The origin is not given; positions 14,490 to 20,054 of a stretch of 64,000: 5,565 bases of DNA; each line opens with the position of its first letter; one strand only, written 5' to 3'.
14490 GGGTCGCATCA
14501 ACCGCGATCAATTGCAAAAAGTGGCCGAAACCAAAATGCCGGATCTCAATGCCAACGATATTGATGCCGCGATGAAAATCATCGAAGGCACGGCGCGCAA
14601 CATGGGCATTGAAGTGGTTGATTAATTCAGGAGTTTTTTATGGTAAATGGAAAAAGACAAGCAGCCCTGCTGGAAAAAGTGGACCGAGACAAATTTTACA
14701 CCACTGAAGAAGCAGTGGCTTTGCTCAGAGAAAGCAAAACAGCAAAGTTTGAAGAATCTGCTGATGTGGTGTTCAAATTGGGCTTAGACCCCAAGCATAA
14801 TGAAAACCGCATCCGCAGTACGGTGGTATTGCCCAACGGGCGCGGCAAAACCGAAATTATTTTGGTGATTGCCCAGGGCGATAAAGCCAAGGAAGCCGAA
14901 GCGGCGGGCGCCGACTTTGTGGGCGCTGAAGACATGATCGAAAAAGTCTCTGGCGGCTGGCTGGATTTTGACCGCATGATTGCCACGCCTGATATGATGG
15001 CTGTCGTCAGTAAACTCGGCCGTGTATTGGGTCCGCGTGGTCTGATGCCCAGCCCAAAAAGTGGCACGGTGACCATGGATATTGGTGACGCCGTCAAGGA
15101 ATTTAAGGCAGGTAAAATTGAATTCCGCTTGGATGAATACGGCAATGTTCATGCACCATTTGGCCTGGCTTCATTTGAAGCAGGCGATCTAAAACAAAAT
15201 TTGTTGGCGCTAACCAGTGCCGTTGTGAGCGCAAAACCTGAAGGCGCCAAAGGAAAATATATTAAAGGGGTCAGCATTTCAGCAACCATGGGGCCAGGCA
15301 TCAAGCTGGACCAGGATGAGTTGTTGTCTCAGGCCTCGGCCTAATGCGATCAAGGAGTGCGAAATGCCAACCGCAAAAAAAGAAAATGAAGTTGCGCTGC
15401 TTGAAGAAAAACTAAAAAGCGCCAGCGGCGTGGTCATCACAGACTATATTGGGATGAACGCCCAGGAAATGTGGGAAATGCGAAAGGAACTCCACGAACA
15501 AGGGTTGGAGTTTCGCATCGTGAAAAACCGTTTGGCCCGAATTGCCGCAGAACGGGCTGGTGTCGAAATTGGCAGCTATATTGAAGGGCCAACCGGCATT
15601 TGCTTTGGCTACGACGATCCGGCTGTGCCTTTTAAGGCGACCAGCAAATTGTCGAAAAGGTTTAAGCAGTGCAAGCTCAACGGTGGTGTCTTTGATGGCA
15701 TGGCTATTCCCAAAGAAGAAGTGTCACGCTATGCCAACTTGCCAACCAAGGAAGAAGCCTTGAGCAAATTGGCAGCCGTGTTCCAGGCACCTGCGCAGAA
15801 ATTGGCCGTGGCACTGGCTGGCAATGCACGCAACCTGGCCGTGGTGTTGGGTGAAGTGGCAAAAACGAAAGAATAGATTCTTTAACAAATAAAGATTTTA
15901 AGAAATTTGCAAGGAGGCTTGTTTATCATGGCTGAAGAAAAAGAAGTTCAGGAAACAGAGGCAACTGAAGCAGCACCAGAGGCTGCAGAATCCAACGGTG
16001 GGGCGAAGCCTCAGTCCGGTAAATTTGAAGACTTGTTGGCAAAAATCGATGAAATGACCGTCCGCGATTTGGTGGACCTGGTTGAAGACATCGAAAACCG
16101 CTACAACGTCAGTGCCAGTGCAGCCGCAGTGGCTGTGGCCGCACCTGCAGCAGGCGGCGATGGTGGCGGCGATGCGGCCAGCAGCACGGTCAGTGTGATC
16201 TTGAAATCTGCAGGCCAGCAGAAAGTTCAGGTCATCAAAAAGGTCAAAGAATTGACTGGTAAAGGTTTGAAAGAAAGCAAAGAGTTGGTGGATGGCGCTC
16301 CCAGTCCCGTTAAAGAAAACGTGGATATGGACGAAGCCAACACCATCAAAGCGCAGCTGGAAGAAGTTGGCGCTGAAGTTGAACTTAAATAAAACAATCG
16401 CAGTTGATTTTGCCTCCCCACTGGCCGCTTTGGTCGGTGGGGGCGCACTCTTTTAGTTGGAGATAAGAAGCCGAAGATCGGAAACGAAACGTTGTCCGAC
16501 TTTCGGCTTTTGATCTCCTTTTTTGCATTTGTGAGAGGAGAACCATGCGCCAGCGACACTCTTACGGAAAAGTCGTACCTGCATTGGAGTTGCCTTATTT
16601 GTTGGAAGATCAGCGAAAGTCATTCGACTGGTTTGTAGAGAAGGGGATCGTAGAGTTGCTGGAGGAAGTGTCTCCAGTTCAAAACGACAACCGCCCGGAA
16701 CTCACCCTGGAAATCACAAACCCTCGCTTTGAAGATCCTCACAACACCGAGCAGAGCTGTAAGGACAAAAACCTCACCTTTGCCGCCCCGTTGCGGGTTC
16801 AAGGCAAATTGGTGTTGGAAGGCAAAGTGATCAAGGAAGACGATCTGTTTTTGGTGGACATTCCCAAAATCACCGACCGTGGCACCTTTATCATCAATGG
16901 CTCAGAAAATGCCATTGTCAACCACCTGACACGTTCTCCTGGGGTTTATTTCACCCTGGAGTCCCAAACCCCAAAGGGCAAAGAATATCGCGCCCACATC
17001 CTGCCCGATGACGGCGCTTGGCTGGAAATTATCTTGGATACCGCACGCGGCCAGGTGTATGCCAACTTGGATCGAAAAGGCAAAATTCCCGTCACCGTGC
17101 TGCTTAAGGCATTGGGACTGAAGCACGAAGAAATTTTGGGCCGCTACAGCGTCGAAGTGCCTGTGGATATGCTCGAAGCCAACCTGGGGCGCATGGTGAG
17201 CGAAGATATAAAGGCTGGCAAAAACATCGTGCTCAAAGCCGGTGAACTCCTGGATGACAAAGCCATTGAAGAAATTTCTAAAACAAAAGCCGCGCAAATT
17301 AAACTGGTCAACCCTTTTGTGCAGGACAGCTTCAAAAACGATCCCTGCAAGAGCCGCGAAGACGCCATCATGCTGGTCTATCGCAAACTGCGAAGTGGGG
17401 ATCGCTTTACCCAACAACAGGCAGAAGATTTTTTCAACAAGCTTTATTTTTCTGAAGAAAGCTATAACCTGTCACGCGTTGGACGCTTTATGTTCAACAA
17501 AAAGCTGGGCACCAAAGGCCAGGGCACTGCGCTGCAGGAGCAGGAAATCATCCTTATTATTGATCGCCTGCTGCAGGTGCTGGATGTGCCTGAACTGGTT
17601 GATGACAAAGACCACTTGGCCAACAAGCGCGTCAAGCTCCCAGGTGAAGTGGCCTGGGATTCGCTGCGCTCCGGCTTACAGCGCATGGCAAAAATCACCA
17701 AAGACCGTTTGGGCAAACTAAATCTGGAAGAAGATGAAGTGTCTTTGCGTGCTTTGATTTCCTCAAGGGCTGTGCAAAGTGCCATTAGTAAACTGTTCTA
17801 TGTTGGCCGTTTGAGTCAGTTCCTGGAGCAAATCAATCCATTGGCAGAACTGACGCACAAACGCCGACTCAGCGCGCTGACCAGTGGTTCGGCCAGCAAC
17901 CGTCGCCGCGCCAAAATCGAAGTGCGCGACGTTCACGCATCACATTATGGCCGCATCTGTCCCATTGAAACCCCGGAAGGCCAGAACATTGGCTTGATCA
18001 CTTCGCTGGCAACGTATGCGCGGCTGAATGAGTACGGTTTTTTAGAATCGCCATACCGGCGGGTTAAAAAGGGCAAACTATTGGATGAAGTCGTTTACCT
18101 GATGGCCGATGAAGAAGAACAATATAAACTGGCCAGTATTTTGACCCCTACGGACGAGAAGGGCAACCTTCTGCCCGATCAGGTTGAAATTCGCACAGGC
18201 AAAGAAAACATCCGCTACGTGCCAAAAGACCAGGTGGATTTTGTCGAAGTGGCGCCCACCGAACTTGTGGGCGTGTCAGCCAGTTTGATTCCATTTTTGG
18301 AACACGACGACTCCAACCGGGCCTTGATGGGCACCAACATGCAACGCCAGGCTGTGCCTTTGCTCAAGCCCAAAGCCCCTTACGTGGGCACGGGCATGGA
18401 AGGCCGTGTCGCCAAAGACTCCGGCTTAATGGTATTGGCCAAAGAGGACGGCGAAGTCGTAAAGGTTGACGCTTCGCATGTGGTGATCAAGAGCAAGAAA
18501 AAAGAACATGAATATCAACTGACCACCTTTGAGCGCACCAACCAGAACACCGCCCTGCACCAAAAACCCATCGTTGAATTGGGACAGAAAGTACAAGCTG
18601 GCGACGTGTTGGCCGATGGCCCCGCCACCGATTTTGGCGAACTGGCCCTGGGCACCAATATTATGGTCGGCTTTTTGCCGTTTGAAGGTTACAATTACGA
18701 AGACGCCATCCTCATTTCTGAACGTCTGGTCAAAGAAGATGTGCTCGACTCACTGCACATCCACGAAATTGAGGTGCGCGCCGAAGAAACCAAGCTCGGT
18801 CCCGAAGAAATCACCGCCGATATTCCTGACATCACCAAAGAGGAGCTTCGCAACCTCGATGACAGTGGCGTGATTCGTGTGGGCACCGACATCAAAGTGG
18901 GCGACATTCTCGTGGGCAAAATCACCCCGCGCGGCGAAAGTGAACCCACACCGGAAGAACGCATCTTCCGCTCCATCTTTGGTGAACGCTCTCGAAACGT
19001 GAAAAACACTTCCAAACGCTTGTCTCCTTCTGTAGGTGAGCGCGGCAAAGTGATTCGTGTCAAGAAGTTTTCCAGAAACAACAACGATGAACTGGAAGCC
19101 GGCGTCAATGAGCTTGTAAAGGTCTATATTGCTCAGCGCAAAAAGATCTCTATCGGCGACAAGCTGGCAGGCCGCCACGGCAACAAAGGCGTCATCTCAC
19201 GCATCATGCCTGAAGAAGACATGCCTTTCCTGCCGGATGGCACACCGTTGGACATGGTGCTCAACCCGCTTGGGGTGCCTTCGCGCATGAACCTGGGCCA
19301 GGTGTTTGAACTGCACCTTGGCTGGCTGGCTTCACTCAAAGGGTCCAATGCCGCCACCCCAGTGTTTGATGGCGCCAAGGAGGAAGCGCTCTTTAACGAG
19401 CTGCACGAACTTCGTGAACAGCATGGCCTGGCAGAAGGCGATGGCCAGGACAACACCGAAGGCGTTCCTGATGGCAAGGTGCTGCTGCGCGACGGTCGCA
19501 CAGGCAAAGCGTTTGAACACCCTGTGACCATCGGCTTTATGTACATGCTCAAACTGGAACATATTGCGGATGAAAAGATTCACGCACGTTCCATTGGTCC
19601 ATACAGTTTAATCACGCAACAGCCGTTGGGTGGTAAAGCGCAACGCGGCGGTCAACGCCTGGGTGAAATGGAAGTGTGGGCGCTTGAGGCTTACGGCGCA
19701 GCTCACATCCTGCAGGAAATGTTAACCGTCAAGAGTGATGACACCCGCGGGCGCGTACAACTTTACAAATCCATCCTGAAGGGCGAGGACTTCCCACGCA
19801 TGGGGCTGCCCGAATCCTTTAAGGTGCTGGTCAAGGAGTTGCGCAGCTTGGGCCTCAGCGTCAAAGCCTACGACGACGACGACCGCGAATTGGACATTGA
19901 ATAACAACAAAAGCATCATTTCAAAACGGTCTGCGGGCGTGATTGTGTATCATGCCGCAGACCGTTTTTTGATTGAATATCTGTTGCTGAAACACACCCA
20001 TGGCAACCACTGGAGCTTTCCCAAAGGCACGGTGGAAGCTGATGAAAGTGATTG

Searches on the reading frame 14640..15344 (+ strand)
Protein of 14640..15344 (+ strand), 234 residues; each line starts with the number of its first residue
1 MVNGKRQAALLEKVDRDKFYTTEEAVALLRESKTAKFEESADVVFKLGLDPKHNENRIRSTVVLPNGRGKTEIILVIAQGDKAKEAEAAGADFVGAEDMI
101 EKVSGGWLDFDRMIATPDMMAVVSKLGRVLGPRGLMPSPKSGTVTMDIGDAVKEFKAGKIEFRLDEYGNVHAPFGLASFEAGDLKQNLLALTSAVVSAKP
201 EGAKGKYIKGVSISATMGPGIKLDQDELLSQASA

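Call 8: search_protein_families(library=pfam, proteins=[window:14640-15344:+], max_evalue=0.001)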
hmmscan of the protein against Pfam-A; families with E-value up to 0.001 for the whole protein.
window:14640-15344:+ (234 aa): 1 family
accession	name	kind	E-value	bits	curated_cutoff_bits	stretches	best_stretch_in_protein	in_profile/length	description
PF00687.26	Ribosomal_L1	-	5.4e-62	209.3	32.2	1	29-219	1-198/198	Ribosomal protein L1p/L10e family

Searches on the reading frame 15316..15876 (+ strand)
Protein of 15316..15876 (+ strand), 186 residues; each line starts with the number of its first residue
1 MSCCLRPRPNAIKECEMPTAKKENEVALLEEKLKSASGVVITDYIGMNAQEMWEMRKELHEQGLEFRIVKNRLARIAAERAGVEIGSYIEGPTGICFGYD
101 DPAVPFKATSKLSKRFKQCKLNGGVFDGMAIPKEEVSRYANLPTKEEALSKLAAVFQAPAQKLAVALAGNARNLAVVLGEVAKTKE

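Call 9: search_protein_families(library=pfam, proteins=[window:15316-15876:+], max_evalue=0.001)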
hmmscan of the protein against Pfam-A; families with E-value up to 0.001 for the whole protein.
window:15316-15876:+ (186 aa): 1 family
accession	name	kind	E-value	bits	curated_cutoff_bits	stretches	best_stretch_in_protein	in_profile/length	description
PF00466.25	Ribosomal_L10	-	1e-23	83.7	22.8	1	18-112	2-98/100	Ribosomal protein L10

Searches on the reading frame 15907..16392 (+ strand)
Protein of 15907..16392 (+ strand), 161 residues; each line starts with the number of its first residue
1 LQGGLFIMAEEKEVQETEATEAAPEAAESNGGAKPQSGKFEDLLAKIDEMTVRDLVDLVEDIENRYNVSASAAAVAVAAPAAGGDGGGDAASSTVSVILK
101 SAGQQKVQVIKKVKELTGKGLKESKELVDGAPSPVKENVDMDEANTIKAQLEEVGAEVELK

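Call 9: search_protein_families(library=pfam, proteins=[window:15907-16392:+], max_evalue=0.001)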
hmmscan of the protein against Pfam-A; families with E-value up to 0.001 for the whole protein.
window:15907-16392:+ (161 aa): 2 families
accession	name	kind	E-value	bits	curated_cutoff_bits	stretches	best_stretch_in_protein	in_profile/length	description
PF00542.24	Ribosomal_L12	-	7.5e-26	90.7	25.9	1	96-161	2-67/67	Ribosomal protein L7/L12 C-terminal domain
PF16320.10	Ribosomal_L12_N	-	7e-13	48.5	25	1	41-84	3-46/48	Ribosomal protein L7/L12 dimerisation domain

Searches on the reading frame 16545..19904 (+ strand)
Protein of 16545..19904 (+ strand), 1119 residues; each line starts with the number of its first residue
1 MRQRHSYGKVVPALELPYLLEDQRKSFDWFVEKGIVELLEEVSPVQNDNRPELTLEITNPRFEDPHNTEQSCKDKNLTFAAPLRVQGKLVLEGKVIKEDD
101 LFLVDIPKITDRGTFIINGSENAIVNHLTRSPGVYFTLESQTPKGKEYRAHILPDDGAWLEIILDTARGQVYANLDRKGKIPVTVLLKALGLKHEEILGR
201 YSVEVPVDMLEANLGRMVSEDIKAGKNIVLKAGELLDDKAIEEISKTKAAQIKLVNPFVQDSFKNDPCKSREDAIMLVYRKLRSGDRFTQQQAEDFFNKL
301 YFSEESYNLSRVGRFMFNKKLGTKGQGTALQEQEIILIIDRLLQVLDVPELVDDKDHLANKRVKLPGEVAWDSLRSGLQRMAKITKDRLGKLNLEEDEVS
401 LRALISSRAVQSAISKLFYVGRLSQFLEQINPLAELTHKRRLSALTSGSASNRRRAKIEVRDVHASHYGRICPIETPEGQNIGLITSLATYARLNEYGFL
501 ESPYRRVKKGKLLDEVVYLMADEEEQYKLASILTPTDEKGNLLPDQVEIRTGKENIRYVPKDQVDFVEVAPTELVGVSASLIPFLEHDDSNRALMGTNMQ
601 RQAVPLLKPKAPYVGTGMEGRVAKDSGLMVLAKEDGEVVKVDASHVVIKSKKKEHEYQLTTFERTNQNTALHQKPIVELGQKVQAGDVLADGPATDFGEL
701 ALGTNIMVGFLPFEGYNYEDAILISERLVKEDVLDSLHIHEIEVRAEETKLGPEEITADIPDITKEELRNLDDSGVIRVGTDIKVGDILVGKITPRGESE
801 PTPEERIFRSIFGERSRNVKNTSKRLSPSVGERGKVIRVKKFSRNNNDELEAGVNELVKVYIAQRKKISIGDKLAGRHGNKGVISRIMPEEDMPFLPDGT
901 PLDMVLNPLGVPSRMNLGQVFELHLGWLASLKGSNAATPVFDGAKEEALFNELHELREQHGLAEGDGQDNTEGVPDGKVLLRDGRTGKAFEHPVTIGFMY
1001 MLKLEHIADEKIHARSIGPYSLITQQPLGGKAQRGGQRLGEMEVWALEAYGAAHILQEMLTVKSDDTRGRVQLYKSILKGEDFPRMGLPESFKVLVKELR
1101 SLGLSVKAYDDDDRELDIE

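Call 9: search_protein_families(library=pfam, proteins=[window:16545-19904:+], max_evalue=0.001)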
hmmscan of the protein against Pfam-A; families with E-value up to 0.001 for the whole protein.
window:16545-19904:+ (1119 aa): 6 families
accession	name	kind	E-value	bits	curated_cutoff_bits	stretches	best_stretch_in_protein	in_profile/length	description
PF00562.33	RNA_pol_Rpb2_6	-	2.9e-124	415.4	23.4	1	632-1033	2-373/373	RNA polymerase Rpb2, domain 6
PF04565.21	RNA_pol_Rpb2_3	-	1.6e-26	92.7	21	1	425-493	1-67/68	RNA polymerase Rpb2, domain 3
PF04560.25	RNA_pol_Rpb2_7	-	5.3e-26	91.3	32.1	1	1035-1109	1-85/87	RNA polymerase Rpb2, domain 7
PF04561.19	RNA_pol_Rpb2_2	-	3.8e-22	79.3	21.7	1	130-364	1-190/190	RNA polymerase Rpb2, domain 2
PF10385.14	RNA_pol_Rpb2_45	-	7.1e-17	61.6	28.2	1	504-570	1-66/66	RNA polymerase beta subunit external 1 domain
PF04563.20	RNA_pol_Rpb2_1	-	4.2e-08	33.4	28.2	1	19-411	2-202/203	RNA polymerase beta subunit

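Call 18: find_related_loci(query=window:16545-19904:+, collection=genome_contigs, flank=3000)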
Query window:16545-19904:+ (1119 aa) in genome_contigs; peptide patterns used: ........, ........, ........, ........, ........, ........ (x = any residue, [..] = any of these).
600 stretches matched a pattern (row limit reached: there are more); 571 encode a relative of the query (tblastn E <= 1e-3); the best 80 are kept; 80 distinct loci.
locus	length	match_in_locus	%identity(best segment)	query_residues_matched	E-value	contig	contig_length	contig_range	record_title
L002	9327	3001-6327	58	1-1118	0e+0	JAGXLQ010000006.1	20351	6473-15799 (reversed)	Candidatus Bipolaricaulota bacterium isolate GSL_CB2_3 NODE_289_length_20351_cov_6.09548, whole genome shotgun sequence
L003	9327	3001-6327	57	1-1118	0e+0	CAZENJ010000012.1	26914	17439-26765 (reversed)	MAG TPA_asm: uncultured Thermotogae bacterium isolate ERP127260_co1_99 genome assembly, contig: NODE_643_length_26914_co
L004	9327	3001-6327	58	1-1118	0e+0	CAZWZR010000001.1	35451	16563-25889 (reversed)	MAG TPA_asm: uncultured Thermotogae bacterium isolate SRP185896_co1_13 genome assembly, contig: NODE_377_length_35451_co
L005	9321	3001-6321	58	1-1118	0e+0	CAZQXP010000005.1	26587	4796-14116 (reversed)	MAG TPA_asm: uncultured Thermotogaceae bacterium isolate SRP104967_co1_45 genome assembly, contig: NODE_594_length_26587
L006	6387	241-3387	50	2-1118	0e+0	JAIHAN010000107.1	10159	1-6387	MAG: Peptococcaceae bacterium isolate M1_7_4_bin.22 scaffold_1641, whole genome shotgun sequence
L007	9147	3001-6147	50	2-1118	0e+0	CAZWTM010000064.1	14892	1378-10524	MAG TPA_asm: uncultured Peptococcaceae bacterium isolate binchicken_co193_91 genome assembly, contig: NODE_2109_length_1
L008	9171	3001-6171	50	2-1119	0e+0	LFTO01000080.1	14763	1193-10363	MAG: Clostridiales bacterium DTU086 scaffold58445, whole genome shotgun sequence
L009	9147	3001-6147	50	2-1118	0e+0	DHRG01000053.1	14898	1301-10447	MAG TPA_asm: Peptococcaceae bacterium UBA5318 UBA5318_contig_6888, whole genome shotgun sequence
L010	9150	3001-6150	49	2-1119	0e+0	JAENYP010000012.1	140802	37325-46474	MAG: Thermincola ferriacetica isolate BL5_bin.1 BL5_bin1_NODE_61_length_140802_cov_65.306770, whole genome shotgun seque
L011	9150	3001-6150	49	2-1119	0e+0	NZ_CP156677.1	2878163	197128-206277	Phosphitispora sp. TUW77 chromosome, complete genome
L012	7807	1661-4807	50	2-1118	0e+0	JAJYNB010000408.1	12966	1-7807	MAG: Bacillota bacterium isolate DBS2-4.bin25 NODE_8771_length_12966_cov_1.40837, whole genome shotgun sequence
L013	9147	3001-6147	50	2-1118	0e+0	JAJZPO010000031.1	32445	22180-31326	MAG: Bacillota bacterium isolate SKS1.bin126 NODE_2377_length_32445_cov_2.256359, whole genome shotgun sequence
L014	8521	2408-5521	50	2-1107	0e+0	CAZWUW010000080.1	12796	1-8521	MAG TPA_asm: uncultured Eubacteriales bacterium isolate SRP302447_co1_816 genome assembly, contig: NODE_13052_length_127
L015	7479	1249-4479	49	2-1119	0e+0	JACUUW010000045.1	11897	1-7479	MAG: Desulforudis sp. isolate Kmv41 NODE_2642_length_11897_cov_6.796656, whole genome shotgun sequence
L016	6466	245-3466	49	2-1119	0e+0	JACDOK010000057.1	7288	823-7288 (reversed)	MAG: Peptococcaceae bacterium isolate GB_MAG19_121 c_000000008267, whole genome shotgun sequence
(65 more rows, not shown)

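Call 41: find_homologous_proteins(query=window:16545-19904:+, max_evalue=1e-100)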
Query window:16545-19904:+ (1119 aa): 7995 proteins with E <= 1e-100 among 8000 candidates; the best 120 are listed.
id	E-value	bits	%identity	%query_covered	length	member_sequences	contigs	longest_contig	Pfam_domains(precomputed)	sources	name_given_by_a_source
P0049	0.0e+0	2495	100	100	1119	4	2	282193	PF04565.22,PF04561.20,PF04560.26,PF10385.15,PF04563.21,PF00562.34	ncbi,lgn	-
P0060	0.0e+0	2164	84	100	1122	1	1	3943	PF04565.22,PF04561.20,PF04560.26,PF10385.15,PF04563.21,PF00562.34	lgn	-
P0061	0.0e+0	2144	85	100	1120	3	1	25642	PF04565.22,PF04561.20,PF04560.26,PF10385.15,PF04563.21,PF00562.34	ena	-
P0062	0.0e+0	2082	82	100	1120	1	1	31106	PF04565.22,PF04561.20,PF04560.26,PF10385.15,PF04563.21,PF00562.34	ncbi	-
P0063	0.0e+0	1668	66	100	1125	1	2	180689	PF04565.22,PF04561.20,PF04560.26,PF10385.15,PF04563.21,PF00562.34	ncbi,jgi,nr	ncbi:MAG: DNA-directed RNA polymerase subunit beta [Candidatus Acetothermia bacterium]|jgi:DNA-direc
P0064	0.0e+0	1668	66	100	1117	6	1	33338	PF04565.22,PF04561.20,PF04560.26,PF10385.15,PF04563.21,PF00562.34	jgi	-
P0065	0.0e+0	1665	67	100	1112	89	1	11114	PF04565.22,PF04561.20,PF04560.26,PF10385.15,PF04563.21,PF00562.34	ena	-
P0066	0.0e+0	1663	67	100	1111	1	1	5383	PF04565.22,PF04561.20,PF04560.26,PF10385.15,PF04563.21,PF00562.34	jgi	-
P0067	0.0e+0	1661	66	100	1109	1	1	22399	PF04565.22,PF04561.20,PF04560.26,PF10385.15,PF04563.21,PF00562.34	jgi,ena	-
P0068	0.0e+0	1661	66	100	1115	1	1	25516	PF04565.22,PF04561.20,PF04560.26,PF10385.15,PF04563.21,PF00562.34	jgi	-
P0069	0.0e+0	1654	67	100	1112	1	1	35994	PF04565.22,PF04561.20,PF04560.26,PF10385.15,PF04563.21,PF00562.34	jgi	jgi:DNA-directed RNA polymerase subunit beta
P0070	0.0e+0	1653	66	100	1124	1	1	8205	PF04565.22,PF04561.20,PF04560.26,PF10385.15,PF04563.21,PF00562.34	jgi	-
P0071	0.0e+0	1650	67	100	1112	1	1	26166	PF04565.22,PF04561.20,PF04560.26,PF10385.15,PF04563.21,PF00562.34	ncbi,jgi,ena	-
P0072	0.0e+0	1649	66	100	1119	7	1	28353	PF04565.22,PF04561.20,PF04560.26,PF10385.15,PF04563.21,PF00562.34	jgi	jgi:DNA-directed RNA polymerase subunit beta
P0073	0.0e+0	1648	66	100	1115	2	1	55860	PF04565.22,PF04561.20,PF04560.26,PF10385.15,PF04563.21,PF00562.34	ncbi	-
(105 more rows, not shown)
